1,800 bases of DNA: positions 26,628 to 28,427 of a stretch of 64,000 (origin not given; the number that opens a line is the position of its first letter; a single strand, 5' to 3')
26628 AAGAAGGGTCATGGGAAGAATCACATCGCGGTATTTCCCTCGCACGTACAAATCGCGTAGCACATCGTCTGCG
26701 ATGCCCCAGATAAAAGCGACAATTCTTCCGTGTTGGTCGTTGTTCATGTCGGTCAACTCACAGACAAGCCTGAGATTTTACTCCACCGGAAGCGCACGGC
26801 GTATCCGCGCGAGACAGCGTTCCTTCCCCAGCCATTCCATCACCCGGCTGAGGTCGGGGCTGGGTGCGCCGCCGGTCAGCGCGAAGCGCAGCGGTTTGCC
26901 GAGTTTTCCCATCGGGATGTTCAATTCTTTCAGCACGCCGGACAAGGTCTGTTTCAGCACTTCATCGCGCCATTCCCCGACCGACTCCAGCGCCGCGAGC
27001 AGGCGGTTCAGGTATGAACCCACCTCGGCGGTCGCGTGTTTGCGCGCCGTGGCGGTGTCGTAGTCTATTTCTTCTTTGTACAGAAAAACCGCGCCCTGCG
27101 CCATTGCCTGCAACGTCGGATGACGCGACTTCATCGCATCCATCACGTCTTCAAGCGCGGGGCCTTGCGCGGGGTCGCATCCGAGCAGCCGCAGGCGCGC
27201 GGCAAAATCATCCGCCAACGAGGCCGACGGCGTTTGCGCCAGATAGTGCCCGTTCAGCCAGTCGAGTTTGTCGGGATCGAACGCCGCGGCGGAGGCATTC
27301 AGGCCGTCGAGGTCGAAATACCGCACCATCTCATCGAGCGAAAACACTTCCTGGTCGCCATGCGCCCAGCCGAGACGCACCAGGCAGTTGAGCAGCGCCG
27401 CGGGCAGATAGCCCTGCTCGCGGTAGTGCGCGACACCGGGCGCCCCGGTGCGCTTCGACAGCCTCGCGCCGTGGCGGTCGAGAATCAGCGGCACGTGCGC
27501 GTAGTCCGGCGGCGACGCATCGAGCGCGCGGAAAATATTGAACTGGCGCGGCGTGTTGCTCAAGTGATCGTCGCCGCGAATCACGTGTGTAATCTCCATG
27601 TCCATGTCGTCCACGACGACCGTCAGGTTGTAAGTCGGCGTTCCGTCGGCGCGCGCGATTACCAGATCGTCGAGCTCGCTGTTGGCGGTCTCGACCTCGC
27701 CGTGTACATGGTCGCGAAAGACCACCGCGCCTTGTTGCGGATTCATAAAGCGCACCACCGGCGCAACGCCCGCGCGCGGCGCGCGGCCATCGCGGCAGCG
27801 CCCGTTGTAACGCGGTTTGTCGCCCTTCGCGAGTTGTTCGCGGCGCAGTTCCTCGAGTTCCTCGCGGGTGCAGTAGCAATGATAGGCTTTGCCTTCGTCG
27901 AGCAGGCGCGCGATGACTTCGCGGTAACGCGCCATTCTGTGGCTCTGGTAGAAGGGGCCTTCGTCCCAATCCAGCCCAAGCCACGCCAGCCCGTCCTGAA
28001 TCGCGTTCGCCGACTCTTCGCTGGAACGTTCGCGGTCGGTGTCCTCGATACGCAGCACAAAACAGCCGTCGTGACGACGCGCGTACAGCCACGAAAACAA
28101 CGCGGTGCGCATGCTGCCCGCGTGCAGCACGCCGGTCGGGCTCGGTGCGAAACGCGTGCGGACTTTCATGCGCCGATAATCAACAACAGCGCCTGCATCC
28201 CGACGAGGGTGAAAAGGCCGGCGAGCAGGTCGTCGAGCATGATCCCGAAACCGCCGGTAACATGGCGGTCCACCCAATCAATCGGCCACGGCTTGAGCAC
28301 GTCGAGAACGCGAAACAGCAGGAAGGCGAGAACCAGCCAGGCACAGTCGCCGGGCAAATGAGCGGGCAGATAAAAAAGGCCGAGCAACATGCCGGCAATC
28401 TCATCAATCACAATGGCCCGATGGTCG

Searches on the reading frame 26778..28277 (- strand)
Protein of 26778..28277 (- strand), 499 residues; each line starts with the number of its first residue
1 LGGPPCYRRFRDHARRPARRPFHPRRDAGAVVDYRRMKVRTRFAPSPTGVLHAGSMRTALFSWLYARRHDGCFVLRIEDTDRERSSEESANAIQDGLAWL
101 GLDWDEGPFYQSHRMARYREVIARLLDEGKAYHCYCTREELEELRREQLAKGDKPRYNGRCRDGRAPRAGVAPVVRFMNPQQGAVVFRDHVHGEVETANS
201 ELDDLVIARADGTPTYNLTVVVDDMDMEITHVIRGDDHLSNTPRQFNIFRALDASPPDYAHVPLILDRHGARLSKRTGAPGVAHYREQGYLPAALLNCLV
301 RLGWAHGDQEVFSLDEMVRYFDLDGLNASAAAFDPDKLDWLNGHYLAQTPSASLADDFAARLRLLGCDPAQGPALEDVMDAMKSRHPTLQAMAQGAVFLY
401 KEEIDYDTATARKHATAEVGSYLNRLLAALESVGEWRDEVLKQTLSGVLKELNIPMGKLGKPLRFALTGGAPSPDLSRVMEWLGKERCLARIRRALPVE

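Call 44: search_protein_families(library=pfam, proteins=[window:26778-28277:-], max_evalue=0.001)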
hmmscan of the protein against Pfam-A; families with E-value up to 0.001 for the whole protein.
window:26778-28277:- (499 aa): 2 families
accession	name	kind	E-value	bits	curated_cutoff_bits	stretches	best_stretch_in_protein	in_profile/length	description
PF00749.27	tRNA-synt_1c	-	1.4e-98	330.1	23.4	1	38-340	1-314/314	tRNA synthetases class I (E and Q), catalytic domain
PF19269.4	Anticodon_2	-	8.2e-30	104.5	23.6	1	368-496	10-141/141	Anticodon binding domain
